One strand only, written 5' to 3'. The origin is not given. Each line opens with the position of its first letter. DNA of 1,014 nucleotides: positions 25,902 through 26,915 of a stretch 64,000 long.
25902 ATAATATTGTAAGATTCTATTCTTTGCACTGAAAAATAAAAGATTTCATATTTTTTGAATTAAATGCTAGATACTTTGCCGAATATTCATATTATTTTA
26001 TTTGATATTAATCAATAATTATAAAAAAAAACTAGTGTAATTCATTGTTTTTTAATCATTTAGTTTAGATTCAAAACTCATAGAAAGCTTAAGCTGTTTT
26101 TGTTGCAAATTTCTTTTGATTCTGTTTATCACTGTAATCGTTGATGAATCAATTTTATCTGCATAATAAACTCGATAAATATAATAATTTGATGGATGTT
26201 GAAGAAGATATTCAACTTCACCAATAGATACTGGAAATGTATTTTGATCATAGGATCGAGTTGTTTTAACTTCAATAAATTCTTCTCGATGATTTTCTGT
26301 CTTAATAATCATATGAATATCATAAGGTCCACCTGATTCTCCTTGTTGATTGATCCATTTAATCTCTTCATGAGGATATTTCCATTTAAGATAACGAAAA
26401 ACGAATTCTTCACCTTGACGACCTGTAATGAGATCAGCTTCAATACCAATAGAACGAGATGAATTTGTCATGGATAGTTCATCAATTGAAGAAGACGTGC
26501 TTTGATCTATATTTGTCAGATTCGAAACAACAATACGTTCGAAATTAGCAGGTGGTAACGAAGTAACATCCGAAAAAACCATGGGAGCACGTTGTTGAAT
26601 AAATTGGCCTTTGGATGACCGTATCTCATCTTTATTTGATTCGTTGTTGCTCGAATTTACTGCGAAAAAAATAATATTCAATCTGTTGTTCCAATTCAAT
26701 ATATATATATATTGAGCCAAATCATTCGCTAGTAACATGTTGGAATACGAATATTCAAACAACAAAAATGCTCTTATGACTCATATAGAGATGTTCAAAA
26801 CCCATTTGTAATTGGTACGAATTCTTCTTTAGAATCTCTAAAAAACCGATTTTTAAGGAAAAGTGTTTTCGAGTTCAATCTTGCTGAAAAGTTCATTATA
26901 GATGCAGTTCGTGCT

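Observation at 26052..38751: Giant sacsin/NO VEIN-like gene (HATPase_c plus C-terminal DUF3883) in an animal genome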

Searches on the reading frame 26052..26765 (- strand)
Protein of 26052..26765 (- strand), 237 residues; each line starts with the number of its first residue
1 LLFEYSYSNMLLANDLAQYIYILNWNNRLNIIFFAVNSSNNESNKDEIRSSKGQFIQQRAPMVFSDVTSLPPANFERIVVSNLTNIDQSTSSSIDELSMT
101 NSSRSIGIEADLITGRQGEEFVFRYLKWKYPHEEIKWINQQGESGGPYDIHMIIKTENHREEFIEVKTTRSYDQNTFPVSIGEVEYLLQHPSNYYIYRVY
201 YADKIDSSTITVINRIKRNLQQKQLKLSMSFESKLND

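Call 3: search_protein_families(library=pfam, proteins=[window:26052-26765:-], max_evalue=0.01)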
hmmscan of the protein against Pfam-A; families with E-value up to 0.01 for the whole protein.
window:26052-26765:- (237 aa): 1 family
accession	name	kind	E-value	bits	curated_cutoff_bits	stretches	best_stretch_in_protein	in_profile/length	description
PF13020.12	NOV_C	-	2.3e-17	63.3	22.1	1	118-204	1-84/91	Protein NO VEIN, C-terminal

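Call 27: search_solved_structures(query=window:26055-26660:-, max_evalue=10, show_alignments=2)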
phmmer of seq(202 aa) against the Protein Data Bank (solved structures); distinct sequences matched with E-value up to 10: 2.
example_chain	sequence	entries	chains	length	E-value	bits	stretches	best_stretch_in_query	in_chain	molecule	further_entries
2dlv_A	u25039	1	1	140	0.47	13.4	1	77-172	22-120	Regulator of G-protein signaling 18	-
2jm5_A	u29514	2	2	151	0.48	13.4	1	77-174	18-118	Regulator of G-protein signaling 18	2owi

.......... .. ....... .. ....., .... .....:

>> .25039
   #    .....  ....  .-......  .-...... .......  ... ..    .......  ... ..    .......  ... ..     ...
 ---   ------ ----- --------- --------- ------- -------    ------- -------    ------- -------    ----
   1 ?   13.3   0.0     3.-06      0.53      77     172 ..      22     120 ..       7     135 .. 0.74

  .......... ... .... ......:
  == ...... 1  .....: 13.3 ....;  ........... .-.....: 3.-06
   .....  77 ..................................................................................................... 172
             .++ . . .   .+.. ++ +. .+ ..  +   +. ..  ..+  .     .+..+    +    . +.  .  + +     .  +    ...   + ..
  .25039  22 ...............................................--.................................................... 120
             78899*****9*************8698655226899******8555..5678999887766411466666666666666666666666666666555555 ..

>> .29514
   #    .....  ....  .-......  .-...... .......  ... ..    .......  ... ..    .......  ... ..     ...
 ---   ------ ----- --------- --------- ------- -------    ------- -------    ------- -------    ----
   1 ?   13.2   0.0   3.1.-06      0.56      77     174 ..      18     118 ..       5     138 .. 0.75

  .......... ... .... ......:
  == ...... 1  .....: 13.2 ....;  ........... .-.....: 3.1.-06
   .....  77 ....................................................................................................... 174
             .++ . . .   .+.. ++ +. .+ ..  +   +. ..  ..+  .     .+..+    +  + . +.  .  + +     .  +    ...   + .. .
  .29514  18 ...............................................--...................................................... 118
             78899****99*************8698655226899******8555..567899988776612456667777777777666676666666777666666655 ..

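Call 28: search_protein_families(library=padloc, proteins=[window:26055-26660:-], max_evalue=0.1)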
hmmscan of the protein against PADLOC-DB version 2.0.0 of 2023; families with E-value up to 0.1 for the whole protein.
seq(202 aa): 6 families
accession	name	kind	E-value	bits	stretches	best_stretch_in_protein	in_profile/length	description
PDLC03972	TmtA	-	3.1e-22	76.6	1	24-190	1136-1293/1302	-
PDLC03964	TmtA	-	4.8e-15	52.7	1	46-184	1374-1519/1538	-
PDLC05008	PDC-S36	-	1.7e-11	42.4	1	80-166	159-250/280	-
PDLC03965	TmtA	-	4.9e-09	32.7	1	61-187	1225-1342/1370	-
PDLC03966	TmtA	-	1.8e-07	27.4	1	74-169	1523-1617/1655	-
PDLC03432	REase_II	-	0.0044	14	1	53-180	284-424/462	Type II restriction enzyme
